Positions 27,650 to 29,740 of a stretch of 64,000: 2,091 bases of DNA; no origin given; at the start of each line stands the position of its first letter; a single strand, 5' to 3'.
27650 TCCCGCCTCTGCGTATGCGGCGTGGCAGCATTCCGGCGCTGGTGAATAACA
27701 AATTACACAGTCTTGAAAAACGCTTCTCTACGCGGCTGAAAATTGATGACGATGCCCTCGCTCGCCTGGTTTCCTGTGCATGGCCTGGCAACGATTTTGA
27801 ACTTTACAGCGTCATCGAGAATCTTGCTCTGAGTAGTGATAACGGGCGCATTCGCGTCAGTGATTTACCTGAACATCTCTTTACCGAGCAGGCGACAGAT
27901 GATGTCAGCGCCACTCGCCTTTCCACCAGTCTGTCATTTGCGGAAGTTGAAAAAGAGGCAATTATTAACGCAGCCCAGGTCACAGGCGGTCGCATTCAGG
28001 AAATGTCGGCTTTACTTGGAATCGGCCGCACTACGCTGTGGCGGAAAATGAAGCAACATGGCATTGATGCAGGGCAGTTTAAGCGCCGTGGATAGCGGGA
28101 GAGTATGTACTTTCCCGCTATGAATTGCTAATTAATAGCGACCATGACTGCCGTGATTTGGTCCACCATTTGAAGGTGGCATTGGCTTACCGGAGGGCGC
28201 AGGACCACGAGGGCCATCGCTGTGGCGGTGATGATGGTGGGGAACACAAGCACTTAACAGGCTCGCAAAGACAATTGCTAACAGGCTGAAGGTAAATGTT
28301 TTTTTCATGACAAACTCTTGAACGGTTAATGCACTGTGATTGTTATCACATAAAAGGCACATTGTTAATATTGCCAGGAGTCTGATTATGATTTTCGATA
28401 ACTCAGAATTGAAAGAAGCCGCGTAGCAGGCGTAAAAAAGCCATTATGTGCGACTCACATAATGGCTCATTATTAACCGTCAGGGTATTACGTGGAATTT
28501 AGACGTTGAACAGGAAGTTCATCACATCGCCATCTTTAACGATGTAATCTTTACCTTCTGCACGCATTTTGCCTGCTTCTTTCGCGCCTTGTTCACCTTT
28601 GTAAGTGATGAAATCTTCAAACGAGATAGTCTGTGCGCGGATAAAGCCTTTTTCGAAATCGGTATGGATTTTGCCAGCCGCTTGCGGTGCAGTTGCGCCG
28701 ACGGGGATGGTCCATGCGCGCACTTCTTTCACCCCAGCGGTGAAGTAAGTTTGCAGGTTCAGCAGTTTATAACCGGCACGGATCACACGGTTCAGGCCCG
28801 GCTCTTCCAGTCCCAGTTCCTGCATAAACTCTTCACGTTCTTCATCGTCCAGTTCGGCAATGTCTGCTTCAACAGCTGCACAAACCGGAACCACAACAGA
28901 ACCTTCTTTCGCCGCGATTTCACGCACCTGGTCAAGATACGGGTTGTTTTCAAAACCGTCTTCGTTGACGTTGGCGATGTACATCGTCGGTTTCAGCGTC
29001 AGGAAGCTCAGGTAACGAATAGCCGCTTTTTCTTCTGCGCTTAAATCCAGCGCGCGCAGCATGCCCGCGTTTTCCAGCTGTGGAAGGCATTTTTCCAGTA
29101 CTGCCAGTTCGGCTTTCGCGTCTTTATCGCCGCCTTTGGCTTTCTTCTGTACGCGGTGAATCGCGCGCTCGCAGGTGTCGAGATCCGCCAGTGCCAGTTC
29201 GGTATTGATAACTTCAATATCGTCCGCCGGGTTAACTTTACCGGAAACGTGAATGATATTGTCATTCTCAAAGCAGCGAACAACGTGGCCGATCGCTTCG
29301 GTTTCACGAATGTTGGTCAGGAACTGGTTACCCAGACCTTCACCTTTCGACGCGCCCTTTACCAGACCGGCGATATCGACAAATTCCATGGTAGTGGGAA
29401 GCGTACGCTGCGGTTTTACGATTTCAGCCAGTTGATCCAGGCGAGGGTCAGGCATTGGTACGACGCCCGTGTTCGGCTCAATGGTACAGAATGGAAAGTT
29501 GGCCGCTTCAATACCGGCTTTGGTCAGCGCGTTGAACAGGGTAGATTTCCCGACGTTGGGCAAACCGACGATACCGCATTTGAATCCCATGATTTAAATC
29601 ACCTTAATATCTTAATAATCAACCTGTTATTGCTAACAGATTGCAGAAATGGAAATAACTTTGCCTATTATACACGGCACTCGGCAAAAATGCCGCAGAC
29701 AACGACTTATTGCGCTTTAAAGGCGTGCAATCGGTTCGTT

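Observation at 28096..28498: ycgV autotransporter absent; small His-rich putative lipoprotein in its place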

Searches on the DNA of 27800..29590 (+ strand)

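Call 3: search_dna_similar(query=window:27900-28700:+, collection=ecoli_genomes, mode=near, max_rows=30, rows=spread)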
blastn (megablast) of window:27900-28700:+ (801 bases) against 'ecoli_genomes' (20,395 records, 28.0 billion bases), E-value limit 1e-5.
Records with a match: 5425; places in all: 9988; records where one place covers at least 80% of the query: 691.
Genomes with a match: 5422 of 5426; with a place that covers at least 80% of the query: 690. Places per genome that has any: lowest 1, median 2, highest 6. On chromosomes: 9967 places; on plasmids: 21.
Best place of each record, by identity: >=99% 720; 95-99% 2163; 90-95% 2541; 80-90% 1.
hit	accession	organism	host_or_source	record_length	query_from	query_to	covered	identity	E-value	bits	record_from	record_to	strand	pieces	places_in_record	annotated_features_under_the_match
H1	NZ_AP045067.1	Escherichia coli strain JNE23-011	Homo sapiens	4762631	1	801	100%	100.0%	0e+0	1480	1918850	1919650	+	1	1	ychF: redox-regulated ATPase YchF | dhaR: dihydroxyacetone kinase operon transcriptional regulator DhaR | hypothetical protein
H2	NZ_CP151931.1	Escherichia coli strain 8178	Mus musculus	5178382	1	800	100%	95.6%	0e+0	1284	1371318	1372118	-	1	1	ychF: redox-regulated ATPase YchF | dhaR: dihydroxyacetone kinase operon transcriptional regulator DhaR | hypothetical protein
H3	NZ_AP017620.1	Escherichia coli strain MRY15-131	Bos taurus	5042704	1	800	100%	95.5%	0e+0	1279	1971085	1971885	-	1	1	ychF: redox-regulated ATPase YchF | dhaR: dihydroxyacetone kinase operon transcriptional regulator DhaR | hypothetical protein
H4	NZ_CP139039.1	Escherichia coli MP1 strain MP1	-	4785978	1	800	100%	94.9%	0e+0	1253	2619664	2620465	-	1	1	ychF: redox-regulated ATPase YchF | dhaR: dihydroxyacetone kinase operon transcriptional regulator DhaR | hypothetical protein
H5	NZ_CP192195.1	Escherichia coli strain DSM 101139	clinical sample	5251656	1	612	76%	96.3%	0e+0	1003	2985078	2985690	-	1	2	dhaR: dihydroxyacetone kinase operon transcriptional regulator DhaR | hypothetical protein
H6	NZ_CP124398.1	Escherichia coli strain AVS0967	wastewater efflux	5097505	1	611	76%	96.3%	0e+0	1002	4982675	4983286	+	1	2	dhaR: dihydroxyacetone kinase operon transcriptional regulator DhaR | hypothetical protein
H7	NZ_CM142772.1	Escherichia coli strain GPEC102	chicken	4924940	1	611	76%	96.3%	0e+0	1002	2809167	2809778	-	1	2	dhaR: dihydroxyacetone kinase operon transcriptional regulator DhaR | hypothetical protein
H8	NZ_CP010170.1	Escherichia coli strain H6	not applicable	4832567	598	800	25%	93.6%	7e-79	303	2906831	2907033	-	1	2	ychF: redox-regulated ATPase YchF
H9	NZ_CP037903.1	Escherichia coli strain LHM10-1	pig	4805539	600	800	25%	94.0%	2e-79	305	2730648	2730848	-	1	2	ychF: redox-regulated ATPase YchF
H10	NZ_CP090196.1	Escherichia coli strain YL3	Homo sapiens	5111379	600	800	25%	94.0%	2e-79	305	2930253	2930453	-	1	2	ychF: redox-regulated ATPase YchF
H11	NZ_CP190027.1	Escherichia coli strain EC17CM7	chicken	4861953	600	800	25%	94.0%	2e-79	305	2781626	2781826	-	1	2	ychF: redox-regulated ATPase YchF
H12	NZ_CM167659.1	Escherichia coli strain 600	Homo sapiens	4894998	600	800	25%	94.0%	2e-79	305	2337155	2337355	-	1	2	ychF: redox-regulated ATPase YchF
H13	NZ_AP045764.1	Escherichia coli strain 23CRST007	Homo sapiens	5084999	600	800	25%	94.0%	2e-79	305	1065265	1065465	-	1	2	ychF: redox-regulated ATPase YchF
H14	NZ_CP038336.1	Escherichia coli O157:H7 strain LSU61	Deer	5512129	1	189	24%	99.5%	4e-91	344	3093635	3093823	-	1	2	dhaR: dihydroxyacetone kinase operon transcriptional regulator DhaR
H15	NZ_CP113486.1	Escherichia coli strain GTEN_23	Homo sapiens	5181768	1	189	24%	99.5%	4e-91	344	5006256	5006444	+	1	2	dhaR: dihydroxyacetone kinase operon transcriptional regulator DhaR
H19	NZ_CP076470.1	Escherichia coli strain DH5a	liquid culture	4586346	600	800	25%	93.5%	9e-78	300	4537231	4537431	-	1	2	ychF: redox-regulated ATPase YchF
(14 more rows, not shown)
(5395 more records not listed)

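Call 5: get_annotated_region(hit=H1, flank=3000)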
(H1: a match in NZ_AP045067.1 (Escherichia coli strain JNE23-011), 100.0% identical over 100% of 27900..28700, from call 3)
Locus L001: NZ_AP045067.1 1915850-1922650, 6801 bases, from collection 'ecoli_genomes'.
description: Escherichia coli strain JNE23-011 chromosome, complete genome
organism: Escherichia coli strain JNE23-011 (NCBI taxid 562)
replicon: chromosome; assembly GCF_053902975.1
host: Homo sapiens; source: -; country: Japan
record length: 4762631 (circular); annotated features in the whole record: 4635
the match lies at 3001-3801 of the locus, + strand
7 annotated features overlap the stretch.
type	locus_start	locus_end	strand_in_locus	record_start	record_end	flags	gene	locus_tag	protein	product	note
CDS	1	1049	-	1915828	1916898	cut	dhaK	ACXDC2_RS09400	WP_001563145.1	dihydroxyacetone kinase subunit DhaK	-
CDS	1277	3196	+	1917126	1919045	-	dhaR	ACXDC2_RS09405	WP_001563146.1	dihydroxyacetone kinase operon transcriptional regulator DhaR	-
CDS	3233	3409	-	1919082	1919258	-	-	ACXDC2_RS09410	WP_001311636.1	hypothetical protein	-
CDS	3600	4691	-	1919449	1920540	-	ychF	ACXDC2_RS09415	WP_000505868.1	redox-regulated ATPase YchF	-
CDS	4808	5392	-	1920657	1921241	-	pth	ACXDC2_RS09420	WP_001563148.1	aminoacyl-tRNA hydrolase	-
CDS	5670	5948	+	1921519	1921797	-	ychH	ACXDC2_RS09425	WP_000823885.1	stress-induced protein YchH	-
CDS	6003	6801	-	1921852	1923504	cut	dauA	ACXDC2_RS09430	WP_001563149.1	C4-dicarboxylic acid transporter DauA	-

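Call 6: get_annotated_region(hit=H5, flank=6000)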
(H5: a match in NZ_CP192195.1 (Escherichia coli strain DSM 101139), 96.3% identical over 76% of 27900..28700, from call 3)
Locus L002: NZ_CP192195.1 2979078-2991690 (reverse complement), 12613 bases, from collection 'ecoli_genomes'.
description: Escherichia coli strain DSM 101139 chromosome, complete genome
organism: Escherichia coli strain DSM 101139 (NCBI taxid 562)
replicon: chromosome; assembly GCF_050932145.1
host: -; source: clinical sample; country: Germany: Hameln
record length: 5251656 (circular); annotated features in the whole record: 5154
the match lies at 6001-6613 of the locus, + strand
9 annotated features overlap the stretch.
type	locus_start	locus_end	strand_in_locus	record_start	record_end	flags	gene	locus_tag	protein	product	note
CDS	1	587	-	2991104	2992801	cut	treA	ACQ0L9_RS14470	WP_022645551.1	alpha,alpha-trehalase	-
CDS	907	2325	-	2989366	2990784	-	dhaM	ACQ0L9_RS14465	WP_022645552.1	dihydroxyacetone kinase phosphoryl donor subunit DhaM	-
CDS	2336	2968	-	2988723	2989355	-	dhaL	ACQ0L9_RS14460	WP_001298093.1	dihydroxyacetone kinase subunit DhaL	-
CDS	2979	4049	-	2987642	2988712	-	dhaK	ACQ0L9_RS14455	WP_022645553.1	dihydroxyacetone kinase subunit DhaK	-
CDS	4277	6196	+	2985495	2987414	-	dhaR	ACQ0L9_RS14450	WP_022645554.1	dihydroxyacetone kinase operon transcriptional regulator DhaR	-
CDS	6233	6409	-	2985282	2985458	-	-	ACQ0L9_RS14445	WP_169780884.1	hypothetical protein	-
CDS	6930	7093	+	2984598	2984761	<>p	-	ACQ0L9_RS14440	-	phage integrase central domain-containing protein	frameshifted; incomplete; partial in the middle of a contig; missing N-terminus and C-terminus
CDS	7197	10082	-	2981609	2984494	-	-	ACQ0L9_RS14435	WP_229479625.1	DEAD/DEAH box helicase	-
CDS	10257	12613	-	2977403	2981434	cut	-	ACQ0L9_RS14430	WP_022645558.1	helix-turn-helix domain-containing protein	-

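Call 7: get_annotated_region(hit=H19, flank=6000)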
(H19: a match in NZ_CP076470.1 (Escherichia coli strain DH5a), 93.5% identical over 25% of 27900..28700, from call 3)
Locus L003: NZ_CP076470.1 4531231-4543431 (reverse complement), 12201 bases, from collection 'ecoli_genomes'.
description: Escherichia coli strain DH5a chromosome, complete genome
organism: Escherichia coli strain DH5a (NCBI taxid 562)
replicon: chromosome; assembly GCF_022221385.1
host: -; source: liquid culture; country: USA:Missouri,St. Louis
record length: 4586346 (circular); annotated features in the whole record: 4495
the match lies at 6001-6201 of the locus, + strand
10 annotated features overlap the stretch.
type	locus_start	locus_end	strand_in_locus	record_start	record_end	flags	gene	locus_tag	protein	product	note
CDS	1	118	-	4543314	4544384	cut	dhaK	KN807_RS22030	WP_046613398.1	dihydroxyacetone kinase subunit DhaK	-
CDS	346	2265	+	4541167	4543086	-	dhaR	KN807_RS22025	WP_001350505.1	dihydroxyacetone kinase operon transcriptional regulator DhaR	-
CDS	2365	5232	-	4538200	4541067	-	ycgV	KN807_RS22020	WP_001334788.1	autotransporter outer membrane beta-barrel domain-containing protein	-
CDS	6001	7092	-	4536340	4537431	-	ychF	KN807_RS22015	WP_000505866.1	redox-regulated ATPase YchF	-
CDS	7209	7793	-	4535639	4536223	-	pth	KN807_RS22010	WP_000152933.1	aminoacyl-tRNA hydrolase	-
CDS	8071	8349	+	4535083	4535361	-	ychH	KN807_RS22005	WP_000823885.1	stress-induced protein YchH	-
CDS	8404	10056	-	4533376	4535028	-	dauA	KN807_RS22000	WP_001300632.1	C4-dicarboxylic acid transporter DauA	-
CDS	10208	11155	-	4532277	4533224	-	prs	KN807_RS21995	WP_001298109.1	ribose-phosphate diphosphokinase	-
CDS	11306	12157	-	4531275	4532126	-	ispE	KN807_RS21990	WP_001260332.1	4-(cytidine 5'-diphospho)-2-C-methyl-D-erythritol kinase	-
CDS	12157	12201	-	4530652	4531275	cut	lolB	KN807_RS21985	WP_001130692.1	lipoprotein insertase outer membrane protein LolB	-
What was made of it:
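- Checked: K-12 (DH5a) has a 955-aa ycgV between dhaR and ychF (call 7).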

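Call 11: search_dna_similar(query=window:28096-28498:+, collection=ecoli_genomes, mode=distant, max_rows=60, rows=spread)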
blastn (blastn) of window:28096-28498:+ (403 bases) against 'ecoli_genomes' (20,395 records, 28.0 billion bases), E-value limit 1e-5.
Records with a match: 1298; places in all: 1298; records where one place covers at least 80% of the query: 1296.
Genomes with a match: 1297 of 5426; with a place that covers at least 80% of the query: 1295. Places per genome that has any: lowest 1, median 1, highest 2. On chromosomes: 1294 places; on plasmids: 4.
Best place of each record, by identity: >=99% 2; 95-99% 1163; 90-95% 131; 80-90% 1; 60-80% 1.
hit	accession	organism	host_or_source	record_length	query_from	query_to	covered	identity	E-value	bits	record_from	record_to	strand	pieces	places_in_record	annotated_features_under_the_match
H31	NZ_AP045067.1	Escherichia coli strain JNE23-011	Homo sapiens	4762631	1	403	100%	100.0%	0e+0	728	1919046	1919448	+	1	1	hypothetical protein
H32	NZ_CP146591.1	Escherichia coli strain A1.S1.65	Homo sapiens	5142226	1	403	100%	96.8%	0e+0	669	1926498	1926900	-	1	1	hypothetical protein | ychF: redox-regulated ATPase YchF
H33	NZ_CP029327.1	Escherichia coli strain A37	Notomys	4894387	1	403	100%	95.8%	0e+0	651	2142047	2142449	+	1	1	hypothetical protein | ychF: redox-regulated ATPase YchF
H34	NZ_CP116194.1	Escherichia coli strain DETEC-E1005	sink drain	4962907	1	403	100%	95.8%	0e+0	651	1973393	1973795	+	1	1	hypothetical protein | ychF: redox-regulated ATPase YchF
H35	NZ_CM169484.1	Escherichia coli strain EC18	Homo sapiens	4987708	1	403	100%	95.8%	0e+0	651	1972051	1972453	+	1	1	ychF: redox-regulated ATPase YchF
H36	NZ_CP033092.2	Escherichia coli DSM 30083 = JCM 1649 = ATCC 11775 strain ...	-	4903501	1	403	100%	94.6%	2e-176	627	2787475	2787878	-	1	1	hypothetical protein | ychF: redox-regulated ATPase YchF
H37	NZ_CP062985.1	Escherichia coli UTI89 strain UTI89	Homo sapiens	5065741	1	403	100%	94.6%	2e-176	627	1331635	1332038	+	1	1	hypothetical protein | ychF: redox-regulated ATPase YchF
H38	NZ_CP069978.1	Escherichia coli strain FDAARGOS_1299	Homo sapiens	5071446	1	403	100%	94.6%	2e-176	627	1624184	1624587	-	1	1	hypothetical protein | ychF: redox-regulated ATPase YchF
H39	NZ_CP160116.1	Escherichia coli strain 729_xx_1_3_yolk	Poultry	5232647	1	403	100%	94.6%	2e-176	627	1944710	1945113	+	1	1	hypothetical protein | ychF: redox-regulated ATPase YchF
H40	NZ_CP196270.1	Escherichia coli strain AH20K059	Homo sapiens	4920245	1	403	100%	94.6%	2e-176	627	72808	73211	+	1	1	hypothetical protein | ychF: redox-regulated ATPase YchF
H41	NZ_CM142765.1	Escherichia coli strain GPEC505-623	chicken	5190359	1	403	100%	94.6%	2e-176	627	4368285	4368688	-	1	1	hypothetical protein | ychF: redox-regulated ATPase YchF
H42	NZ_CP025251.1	Escherichia coli strain BH100 substr. MG2017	Homo sapiens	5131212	1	395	98%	95.9%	0e+0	641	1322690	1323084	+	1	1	hypothetical protein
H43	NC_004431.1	Escherichia coli CFT073 strain CFT073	-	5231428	1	395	98%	95.9%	0e+0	641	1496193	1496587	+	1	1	hypothetical protein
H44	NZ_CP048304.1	Escherichia coli strain 9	environment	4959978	1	395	98%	95.9%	0e+0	641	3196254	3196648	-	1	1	hypothetical protein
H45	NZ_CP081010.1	Escherichia coli strain 25POL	LAB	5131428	1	395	98%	95.9%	0e+0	641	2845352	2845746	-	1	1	hypothetical protein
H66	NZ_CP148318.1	Escherichia coli strain Z1323MEC0001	Mammal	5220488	1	395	98%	95.7%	3e-179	636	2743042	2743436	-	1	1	none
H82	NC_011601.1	Escherichia coli O127:H6 str. E2348/69 strain E2348/69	-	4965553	1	395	98%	95.4%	4e-178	632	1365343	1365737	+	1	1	hypothetical protein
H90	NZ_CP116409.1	Escherichia coli strain HH97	Pre-treated sample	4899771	269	371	26%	76.1%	2e-10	75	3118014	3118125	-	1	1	hypothetical protein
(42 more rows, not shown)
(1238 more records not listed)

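Call 16: get_annotated_region(hit=H43, flank=2500)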
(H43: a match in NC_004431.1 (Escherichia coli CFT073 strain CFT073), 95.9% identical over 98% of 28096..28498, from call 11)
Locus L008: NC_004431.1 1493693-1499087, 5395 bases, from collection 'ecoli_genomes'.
description: Escherichia coli CFT073, complete sequence
organism: Escherichia coli CFT073 strain CFT073 (NCBI taxid 199310)
replicon: chromosome; assembly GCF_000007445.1
host: -; source: -; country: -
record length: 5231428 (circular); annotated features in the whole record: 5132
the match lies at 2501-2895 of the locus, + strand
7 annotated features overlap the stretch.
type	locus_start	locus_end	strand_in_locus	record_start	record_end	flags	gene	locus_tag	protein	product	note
CDS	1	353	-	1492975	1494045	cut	dhaK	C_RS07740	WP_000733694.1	dihydroxyacetone kinase subunit DhaK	-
CDS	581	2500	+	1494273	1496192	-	dhaR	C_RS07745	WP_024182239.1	dihydroxyacetone kinase operon transcriptional regulator DhaR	-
CDS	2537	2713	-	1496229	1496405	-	-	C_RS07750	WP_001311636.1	hypothetical protein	-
CDS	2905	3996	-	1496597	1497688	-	ychF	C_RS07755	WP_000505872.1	redox-regulated ATPase YchF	-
CDS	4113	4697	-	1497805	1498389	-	pth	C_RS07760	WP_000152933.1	aminoacyl-tRNA hydrolase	-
CDS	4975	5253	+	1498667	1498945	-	ychH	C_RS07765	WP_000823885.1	stress-induced protein YchH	-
CDS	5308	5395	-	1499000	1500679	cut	dauA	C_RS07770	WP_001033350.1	C4-dicarboxylic acid transporter DauA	-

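Call 17: get_annotated_region(hit=H36, flank=1500)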
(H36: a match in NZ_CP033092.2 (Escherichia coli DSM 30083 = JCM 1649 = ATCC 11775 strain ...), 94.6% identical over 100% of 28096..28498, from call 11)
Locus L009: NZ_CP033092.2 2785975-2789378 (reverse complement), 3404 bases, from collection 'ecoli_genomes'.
description: Escherichia coli DSM 30083 = JCM 1649 = ATCC 11775 chromosome, complete genome
organism: Escherichia coli DSM 30083 = JCM 1649 = ATCC 11775 strain ATCC 11775 (NCBI taxid 866789)
replicon: chromosome; assembly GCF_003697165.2
host: -; source: -; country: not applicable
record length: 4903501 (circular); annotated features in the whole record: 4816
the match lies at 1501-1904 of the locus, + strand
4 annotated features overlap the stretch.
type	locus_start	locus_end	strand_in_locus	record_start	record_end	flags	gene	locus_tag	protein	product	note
CDS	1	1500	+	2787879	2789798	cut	dhaR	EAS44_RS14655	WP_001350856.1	dihydroxyacetone kinase operon transcriptional regulator DhaR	-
CDS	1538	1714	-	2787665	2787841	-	-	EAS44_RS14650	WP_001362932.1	hypothetical protein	-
CDS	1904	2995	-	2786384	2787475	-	ychF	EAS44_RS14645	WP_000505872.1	redox-regulated ATPase YchF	-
CDS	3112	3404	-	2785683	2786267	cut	pth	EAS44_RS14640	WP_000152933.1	aminoacyl-tRNA hydrolase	-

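Call 18: get_annotated_region(hit=H90, flank=4000)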
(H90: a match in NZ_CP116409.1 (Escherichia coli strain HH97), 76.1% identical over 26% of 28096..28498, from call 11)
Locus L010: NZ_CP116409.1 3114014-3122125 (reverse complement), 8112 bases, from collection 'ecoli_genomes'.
description: Escherichia coli strain HH97 chromosome, complete genome
organism: Escherichia coli strain HH97 (NCBI taxid 562)
replicon: chromosome; assembly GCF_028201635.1
host: -; source: Pre-treated sample; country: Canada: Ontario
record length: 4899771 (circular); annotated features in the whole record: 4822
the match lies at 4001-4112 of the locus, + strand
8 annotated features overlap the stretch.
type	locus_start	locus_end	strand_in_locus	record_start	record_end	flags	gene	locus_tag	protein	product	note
CDS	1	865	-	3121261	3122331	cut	dhaK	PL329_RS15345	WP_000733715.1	dihydroxyacetone kinase subunit DhaK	-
CDS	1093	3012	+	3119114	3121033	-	dhaR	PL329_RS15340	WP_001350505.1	dihydroxyacetone kinase operon transcriptional regulator DhaR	-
CDS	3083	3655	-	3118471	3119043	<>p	-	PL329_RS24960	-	pertactin-like passenger domain-containing protein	incomplete; partial in the middle of a contig; missing N-terminus and C-terminus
CDS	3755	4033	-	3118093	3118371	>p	-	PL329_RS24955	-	hypothetical protein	incomplete; partial in the middle of a contig; missing C-terminus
CDS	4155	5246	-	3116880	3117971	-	ychF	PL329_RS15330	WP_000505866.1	redox-regulated ATPase YchF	-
CDS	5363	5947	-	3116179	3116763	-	pth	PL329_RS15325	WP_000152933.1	aminoacyl-tRNA hydrolase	-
CDS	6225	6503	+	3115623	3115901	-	ychH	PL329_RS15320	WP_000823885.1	stress-induced protein YchH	-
CDS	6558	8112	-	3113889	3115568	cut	dauA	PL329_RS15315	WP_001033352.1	C4-dicarboxylic acid transporter DauA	-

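Call 19: get_annotated_region(hit=H33, flank=1500)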
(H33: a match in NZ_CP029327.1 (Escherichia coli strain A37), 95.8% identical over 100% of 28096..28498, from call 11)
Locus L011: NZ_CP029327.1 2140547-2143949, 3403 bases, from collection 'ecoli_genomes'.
description: Escherichia coli strain A37 chromosome, complete genome
organism: Escherichia coli strain A37 (NCBI taxid 562)
replicon: chromosome; assembly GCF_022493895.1
host: Notomys; source: feces; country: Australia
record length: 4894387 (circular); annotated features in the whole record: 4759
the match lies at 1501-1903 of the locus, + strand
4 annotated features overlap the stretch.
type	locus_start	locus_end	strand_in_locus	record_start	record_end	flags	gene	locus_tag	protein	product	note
CDS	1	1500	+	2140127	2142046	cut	dhaR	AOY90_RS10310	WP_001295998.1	dihydroxyacetone kinase operon transcriptional regulator DhaR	-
CDS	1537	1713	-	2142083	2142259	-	-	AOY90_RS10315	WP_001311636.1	hypothetical protein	-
CDS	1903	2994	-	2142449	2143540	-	ychF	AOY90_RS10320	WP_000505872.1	redox-regulated ATPase YchF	-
CDS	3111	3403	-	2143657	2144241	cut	pth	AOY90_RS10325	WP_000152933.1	aminoacyl-tRNA hydrolase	-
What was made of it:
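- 28132..28308 (-): 58-codon gene plus stop for a small prolipoprotein, RefSeq WP_001311636.1 'hypothetical protein'. Annotated as a CDS in JNE23-011, CFT073 and A37 (calls 5, 16, 19).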

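Call 33: search_rna_families(source=window, start=27800, end=28800, threshold=evalue, max_evalue=1)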
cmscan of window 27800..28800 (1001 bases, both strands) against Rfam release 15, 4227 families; matches with E-value up to 1: 0.
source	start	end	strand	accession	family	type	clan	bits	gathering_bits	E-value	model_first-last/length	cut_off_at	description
